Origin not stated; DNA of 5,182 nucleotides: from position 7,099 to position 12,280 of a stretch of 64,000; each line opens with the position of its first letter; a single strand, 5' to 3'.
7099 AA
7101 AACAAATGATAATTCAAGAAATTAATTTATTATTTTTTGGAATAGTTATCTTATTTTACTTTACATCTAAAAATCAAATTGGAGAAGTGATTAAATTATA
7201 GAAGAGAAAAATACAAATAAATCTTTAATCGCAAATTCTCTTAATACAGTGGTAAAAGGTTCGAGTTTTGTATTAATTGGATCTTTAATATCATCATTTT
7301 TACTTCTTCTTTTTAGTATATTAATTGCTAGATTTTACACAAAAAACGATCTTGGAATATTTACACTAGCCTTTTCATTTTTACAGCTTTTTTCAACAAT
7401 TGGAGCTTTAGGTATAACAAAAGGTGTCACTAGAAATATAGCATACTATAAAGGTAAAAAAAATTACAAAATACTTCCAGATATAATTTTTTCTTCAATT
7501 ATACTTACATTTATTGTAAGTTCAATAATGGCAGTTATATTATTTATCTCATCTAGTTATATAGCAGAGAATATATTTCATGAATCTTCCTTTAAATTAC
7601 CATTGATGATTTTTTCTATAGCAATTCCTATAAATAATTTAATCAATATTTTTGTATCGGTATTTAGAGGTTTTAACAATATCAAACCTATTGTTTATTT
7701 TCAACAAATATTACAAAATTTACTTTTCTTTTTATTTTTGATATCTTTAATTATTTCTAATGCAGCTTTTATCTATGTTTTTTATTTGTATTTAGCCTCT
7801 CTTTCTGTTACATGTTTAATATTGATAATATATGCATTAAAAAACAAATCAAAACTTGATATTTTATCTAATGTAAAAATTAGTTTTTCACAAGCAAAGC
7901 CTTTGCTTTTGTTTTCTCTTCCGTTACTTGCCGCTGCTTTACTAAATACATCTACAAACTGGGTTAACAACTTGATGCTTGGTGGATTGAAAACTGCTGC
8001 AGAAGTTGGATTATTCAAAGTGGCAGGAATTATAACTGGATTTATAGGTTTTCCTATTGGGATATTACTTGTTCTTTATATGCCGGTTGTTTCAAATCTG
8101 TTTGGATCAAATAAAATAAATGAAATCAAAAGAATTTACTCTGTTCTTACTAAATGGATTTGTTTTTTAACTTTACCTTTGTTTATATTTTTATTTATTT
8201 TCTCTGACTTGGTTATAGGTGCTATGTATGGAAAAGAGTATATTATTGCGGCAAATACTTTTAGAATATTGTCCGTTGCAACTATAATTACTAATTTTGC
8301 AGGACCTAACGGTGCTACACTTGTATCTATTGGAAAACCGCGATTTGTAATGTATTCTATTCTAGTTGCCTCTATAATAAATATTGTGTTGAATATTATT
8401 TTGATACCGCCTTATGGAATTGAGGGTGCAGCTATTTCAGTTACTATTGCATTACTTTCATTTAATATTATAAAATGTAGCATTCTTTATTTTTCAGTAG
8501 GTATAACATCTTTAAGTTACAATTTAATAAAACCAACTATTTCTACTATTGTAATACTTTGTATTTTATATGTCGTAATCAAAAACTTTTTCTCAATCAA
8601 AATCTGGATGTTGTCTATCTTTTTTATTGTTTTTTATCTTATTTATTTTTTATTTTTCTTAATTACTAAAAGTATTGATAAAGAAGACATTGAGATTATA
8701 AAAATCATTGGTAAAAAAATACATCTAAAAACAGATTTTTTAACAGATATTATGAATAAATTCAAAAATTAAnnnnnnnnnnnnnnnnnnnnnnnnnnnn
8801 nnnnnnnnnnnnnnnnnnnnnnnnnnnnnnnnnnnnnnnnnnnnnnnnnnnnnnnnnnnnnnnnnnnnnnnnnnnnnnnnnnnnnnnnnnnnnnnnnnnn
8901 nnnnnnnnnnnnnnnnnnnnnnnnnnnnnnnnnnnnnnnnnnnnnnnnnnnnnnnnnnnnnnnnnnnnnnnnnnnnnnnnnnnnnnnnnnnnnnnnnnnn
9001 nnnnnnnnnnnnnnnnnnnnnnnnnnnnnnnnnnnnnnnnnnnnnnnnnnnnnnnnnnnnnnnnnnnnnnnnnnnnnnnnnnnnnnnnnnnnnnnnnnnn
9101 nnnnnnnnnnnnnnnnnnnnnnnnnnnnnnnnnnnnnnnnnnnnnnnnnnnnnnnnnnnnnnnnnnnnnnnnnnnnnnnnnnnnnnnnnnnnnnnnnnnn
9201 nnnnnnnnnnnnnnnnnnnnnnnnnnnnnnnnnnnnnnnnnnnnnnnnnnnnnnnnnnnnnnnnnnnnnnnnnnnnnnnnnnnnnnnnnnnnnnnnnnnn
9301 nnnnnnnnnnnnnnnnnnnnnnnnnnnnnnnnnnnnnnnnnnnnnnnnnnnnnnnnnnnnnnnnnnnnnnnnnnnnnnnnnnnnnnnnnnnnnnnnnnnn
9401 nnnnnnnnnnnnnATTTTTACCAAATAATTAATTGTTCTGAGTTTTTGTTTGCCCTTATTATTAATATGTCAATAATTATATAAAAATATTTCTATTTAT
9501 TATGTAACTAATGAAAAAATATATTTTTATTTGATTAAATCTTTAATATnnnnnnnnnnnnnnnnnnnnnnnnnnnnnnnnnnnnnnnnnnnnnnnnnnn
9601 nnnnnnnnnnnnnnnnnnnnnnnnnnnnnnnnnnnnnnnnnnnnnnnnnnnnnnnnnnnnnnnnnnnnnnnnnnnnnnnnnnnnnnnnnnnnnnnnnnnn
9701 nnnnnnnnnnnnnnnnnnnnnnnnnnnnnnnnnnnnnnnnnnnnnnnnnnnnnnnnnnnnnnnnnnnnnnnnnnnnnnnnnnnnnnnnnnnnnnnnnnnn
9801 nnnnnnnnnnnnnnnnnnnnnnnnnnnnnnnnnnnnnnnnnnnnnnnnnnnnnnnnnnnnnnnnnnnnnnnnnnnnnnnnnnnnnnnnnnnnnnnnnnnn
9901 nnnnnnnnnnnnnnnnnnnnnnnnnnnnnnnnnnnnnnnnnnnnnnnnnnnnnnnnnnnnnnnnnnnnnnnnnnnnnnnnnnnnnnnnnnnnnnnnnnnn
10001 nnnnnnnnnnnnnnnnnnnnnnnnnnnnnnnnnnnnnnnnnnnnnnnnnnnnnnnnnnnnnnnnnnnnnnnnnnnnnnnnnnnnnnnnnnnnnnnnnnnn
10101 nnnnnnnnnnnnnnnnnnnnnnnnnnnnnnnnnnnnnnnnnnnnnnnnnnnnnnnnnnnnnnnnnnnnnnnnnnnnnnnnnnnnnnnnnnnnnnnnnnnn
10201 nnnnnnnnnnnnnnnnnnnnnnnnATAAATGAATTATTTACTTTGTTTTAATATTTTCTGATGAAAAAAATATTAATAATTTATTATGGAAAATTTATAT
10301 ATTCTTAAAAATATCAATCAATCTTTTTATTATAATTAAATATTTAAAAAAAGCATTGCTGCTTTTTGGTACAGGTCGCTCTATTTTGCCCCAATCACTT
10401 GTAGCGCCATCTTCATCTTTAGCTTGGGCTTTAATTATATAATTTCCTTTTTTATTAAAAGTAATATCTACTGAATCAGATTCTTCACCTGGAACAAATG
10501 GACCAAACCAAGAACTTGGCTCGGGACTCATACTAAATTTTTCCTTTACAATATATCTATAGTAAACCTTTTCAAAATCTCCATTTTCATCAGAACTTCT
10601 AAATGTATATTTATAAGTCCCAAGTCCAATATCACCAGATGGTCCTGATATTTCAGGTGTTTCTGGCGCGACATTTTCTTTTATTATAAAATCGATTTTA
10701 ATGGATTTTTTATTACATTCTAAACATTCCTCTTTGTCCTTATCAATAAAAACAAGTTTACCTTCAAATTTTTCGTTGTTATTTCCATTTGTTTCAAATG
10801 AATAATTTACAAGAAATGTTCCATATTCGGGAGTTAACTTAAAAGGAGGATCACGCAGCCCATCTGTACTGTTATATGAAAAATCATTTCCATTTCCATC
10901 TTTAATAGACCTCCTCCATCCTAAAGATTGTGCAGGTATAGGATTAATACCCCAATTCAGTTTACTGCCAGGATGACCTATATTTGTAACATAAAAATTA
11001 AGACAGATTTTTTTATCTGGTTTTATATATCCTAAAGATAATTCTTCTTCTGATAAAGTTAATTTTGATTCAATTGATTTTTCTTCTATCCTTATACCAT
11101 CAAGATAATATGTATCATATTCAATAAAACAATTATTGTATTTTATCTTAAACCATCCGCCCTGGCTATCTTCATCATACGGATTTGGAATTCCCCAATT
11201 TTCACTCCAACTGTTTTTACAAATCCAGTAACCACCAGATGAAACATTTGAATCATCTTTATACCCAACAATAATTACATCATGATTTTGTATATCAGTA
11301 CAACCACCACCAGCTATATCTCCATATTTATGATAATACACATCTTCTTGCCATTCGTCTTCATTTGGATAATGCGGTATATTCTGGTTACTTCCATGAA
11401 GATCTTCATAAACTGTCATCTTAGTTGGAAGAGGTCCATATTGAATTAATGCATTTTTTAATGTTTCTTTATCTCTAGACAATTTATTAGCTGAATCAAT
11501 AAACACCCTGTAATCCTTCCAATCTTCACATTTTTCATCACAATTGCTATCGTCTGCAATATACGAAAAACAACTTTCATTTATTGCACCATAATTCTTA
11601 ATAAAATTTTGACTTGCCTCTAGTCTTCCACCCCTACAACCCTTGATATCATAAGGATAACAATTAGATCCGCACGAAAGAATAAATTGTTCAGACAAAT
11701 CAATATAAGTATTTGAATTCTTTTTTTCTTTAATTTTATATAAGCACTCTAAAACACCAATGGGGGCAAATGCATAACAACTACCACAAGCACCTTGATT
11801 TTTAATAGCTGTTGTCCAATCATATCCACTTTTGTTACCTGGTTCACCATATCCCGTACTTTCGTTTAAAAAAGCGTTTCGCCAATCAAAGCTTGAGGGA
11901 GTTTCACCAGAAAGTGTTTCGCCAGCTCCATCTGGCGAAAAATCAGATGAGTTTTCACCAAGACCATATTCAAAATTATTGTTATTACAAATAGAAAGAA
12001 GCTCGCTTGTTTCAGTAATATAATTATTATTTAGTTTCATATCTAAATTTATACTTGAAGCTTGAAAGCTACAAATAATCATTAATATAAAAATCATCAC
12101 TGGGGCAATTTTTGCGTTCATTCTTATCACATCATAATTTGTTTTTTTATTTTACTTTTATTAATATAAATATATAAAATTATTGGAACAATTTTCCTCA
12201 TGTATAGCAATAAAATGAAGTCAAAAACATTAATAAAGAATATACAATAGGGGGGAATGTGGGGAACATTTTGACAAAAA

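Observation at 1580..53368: Shared C-terminal module in at least eight secreted proteins: PKD-like domain, then basic 'PK(S/T)K' motif, then a 20-30-aa amphipathic hydrophobic tail; this may be an uncharacterised sorting or anchoring signal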

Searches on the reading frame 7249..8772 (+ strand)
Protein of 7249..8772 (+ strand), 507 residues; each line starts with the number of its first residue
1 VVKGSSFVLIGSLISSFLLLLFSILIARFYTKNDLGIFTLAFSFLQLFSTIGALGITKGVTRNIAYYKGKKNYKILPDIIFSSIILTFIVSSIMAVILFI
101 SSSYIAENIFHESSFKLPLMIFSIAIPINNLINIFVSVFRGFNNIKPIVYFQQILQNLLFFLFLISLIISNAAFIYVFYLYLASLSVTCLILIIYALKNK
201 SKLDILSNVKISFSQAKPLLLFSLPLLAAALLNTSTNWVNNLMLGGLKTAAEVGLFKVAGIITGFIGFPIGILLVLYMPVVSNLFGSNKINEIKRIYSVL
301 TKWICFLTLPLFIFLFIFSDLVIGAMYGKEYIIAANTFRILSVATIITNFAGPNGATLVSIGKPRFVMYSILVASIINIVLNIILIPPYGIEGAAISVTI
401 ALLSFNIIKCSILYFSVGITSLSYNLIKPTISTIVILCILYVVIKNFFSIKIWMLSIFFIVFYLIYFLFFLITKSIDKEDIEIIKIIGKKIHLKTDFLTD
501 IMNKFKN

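Call 40: search_protein_families(library=pfam, proteins=[window:7249-8772:+], max_evalue=0.001)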
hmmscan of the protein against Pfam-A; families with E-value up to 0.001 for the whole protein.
window:7249-8772:+ (507 aa): 3 families
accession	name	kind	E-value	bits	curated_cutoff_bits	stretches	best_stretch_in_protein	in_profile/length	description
PF01943.22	Polysacc_synt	-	3e-19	69.9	28.2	1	2-263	2-251/274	Polysaccharide biosynthesis protein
PF01554.23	MatE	-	3.7e-16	59.7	24.9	2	225-384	1-161/161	MatE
PF13440.11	Polysacc_synt_3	-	1e-14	54.9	23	1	26-332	2-289/293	Polysaccharide biosynthesis protein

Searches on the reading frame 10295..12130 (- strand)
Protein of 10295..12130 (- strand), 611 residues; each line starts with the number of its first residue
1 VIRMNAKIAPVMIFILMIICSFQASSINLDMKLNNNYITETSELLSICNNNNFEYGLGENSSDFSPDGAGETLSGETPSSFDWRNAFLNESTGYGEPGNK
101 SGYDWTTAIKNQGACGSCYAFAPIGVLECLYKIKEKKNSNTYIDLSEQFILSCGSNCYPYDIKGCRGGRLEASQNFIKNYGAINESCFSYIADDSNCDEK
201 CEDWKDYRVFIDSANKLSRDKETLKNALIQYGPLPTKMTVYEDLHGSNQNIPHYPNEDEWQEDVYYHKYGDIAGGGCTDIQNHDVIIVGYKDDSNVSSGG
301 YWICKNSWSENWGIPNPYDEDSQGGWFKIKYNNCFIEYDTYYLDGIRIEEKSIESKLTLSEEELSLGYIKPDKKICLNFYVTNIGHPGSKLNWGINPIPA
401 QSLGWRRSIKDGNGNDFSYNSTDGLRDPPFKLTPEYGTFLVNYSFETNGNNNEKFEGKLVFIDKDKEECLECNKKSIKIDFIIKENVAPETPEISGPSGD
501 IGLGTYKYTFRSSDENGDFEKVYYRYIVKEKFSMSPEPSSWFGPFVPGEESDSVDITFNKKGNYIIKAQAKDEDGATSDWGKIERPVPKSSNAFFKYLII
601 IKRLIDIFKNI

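Call 4: search_protein_families(library=pfam, proteins=[window:10295-12130:-], max_evalue=0.01)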
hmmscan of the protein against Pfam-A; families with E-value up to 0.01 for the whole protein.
window:10295-12130:- (611 aa): 2 families
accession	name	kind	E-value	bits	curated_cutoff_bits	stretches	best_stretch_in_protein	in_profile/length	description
PF00112.29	Peptidase_C1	-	7e-29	101.9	20.7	1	106-337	14-213/220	Papain family cysteine protease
PF07495.19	Y_Y_Y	-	0.0067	16.8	26.6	0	551-577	28-53/65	Y_Y_Y domain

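Call 5: search_protein_families(library=ncbifam, proteins=[window:10295-12130:-], max_evalue=0.01)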
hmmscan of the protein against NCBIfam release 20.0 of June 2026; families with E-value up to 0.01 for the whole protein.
window:10295-12130:- (611 aa): 0 families
